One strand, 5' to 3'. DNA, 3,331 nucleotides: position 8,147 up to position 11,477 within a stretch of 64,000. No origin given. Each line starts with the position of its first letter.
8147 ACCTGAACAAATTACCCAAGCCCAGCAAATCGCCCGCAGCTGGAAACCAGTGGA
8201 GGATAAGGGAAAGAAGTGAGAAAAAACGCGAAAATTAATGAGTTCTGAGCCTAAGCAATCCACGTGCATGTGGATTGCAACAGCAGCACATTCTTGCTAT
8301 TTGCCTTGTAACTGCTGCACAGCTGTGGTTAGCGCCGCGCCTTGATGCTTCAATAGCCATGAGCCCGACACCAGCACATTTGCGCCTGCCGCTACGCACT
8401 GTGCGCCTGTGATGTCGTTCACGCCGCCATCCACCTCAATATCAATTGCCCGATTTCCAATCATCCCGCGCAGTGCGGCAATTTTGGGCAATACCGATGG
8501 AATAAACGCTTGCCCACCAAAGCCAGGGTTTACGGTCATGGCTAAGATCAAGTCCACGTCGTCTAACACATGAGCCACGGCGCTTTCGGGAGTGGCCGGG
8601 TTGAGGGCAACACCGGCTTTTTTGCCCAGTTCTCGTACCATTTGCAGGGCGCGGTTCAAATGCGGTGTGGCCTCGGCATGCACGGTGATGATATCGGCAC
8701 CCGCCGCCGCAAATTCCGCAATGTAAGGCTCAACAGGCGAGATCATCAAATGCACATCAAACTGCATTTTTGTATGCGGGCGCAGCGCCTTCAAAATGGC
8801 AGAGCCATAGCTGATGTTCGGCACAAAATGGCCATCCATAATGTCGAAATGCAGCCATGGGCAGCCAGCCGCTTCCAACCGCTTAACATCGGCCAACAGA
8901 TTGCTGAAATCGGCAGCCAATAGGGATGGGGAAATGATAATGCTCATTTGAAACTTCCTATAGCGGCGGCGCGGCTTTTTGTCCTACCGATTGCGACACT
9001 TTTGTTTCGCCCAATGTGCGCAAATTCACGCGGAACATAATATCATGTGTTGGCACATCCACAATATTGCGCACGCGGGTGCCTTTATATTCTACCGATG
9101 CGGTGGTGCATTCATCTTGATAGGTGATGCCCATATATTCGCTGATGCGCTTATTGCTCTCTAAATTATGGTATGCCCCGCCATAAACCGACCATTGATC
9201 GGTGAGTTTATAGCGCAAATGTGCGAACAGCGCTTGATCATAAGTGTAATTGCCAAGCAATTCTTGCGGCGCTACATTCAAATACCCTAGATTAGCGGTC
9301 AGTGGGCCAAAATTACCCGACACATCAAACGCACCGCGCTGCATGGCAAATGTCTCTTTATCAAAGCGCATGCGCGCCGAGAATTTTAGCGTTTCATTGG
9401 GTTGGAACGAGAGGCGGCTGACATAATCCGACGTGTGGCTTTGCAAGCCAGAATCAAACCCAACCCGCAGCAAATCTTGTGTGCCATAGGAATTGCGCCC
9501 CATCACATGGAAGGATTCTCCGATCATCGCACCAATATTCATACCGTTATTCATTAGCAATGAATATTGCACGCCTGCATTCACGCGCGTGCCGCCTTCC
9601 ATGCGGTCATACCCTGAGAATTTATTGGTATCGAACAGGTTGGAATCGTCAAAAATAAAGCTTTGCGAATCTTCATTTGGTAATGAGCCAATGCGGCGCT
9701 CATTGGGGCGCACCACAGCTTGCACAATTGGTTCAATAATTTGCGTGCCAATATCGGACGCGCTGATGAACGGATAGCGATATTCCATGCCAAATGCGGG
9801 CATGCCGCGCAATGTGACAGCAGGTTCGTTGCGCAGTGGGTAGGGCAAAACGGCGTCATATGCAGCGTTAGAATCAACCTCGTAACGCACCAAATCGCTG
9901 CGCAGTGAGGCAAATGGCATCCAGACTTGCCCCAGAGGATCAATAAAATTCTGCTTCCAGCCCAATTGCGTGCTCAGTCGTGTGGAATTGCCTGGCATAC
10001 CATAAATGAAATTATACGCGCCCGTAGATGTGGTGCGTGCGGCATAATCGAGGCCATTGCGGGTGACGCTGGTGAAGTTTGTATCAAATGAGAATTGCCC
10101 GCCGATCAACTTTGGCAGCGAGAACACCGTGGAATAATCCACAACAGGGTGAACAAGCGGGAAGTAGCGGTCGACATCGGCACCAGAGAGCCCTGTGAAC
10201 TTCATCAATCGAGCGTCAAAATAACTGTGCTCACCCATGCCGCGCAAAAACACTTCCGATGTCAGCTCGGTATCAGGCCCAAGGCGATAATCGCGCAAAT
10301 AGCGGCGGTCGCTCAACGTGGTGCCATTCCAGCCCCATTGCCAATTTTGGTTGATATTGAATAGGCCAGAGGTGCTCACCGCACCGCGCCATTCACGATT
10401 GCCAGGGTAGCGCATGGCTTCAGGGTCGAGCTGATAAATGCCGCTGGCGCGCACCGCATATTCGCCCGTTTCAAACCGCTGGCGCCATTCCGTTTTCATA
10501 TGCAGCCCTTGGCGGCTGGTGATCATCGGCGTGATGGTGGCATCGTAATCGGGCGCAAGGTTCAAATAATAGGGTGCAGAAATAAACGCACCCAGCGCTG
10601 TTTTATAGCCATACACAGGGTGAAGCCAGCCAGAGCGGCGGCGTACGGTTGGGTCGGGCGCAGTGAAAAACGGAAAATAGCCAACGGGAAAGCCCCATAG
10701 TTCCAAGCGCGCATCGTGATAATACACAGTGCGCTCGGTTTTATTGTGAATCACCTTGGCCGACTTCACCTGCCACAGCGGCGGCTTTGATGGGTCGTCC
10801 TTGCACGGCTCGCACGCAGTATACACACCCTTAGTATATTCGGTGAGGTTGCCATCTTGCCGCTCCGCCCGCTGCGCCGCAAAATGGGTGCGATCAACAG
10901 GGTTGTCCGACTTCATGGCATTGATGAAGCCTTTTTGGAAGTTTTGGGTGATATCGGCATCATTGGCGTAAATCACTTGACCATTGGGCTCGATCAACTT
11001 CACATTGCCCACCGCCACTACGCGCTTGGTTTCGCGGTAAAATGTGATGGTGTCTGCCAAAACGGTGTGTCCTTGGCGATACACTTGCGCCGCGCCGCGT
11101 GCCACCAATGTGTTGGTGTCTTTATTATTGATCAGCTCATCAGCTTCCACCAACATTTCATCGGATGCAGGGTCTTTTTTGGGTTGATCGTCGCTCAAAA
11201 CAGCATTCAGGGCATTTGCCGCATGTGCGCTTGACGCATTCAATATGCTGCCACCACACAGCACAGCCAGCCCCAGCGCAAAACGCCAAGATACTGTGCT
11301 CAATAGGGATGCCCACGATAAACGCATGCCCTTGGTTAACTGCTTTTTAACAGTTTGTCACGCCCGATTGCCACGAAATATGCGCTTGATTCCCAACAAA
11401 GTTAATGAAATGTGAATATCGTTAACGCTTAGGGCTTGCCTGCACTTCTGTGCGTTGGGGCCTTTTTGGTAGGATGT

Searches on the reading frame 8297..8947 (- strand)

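Call 97: search_protein_families(library=pfam, proteins=[window:8297-8947:-], max_evalue=0.00001)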
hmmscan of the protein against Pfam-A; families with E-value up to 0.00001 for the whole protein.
window:8297-8947:- (216 aa): 1 family
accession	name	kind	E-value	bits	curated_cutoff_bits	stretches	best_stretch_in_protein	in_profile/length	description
PF00834.25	Ribul_P_3_epim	-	1.5e-74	250.1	21.1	1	5-197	2-196/198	Ribulose-phosphate 3 epimerase family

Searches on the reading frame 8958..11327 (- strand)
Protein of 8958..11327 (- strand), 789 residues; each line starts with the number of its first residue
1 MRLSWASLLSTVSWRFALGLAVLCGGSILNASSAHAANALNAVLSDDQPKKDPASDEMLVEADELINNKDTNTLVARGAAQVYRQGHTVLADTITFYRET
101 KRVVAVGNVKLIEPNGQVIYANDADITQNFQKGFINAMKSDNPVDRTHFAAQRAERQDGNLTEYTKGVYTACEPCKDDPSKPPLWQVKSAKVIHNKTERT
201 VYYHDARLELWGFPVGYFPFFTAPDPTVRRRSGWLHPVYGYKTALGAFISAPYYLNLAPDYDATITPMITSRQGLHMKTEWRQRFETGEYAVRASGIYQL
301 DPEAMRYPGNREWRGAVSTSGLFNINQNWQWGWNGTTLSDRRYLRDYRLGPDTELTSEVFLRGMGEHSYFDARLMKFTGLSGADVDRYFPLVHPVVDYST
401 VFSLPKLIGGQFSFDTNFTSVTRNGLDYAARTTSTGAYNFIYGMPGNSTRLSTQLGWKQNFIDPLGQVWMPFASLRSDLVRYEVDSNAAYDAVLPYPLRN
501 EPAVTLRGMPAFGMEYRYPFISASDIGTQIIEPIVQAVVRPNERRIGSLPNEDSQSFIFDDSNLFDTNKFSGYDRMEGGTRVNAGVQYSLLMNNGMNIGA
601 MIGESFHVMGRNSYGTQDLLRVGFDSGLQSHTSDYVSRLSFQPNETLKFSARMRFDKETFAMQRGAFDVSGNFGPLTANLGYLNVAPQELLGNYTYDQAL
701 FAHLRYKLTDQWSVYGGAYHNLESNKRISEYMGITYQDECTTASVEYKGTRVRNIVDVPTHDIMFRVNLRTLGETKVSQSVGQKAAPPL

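Call 47: search_protein_families(library=pfam, proteins=[window:8958-11327:-], max_evalue=0.00001)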
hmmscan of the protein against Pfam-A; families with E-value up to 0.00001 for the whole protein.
window:8958-11327:- (789 aa): 1 family
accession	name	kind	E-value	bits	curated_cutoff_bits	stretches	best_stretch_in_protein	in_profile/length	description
PF04453.20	LptD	-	2.3e-71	241.6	22.4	1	314-712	3-384/384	LPS transport system D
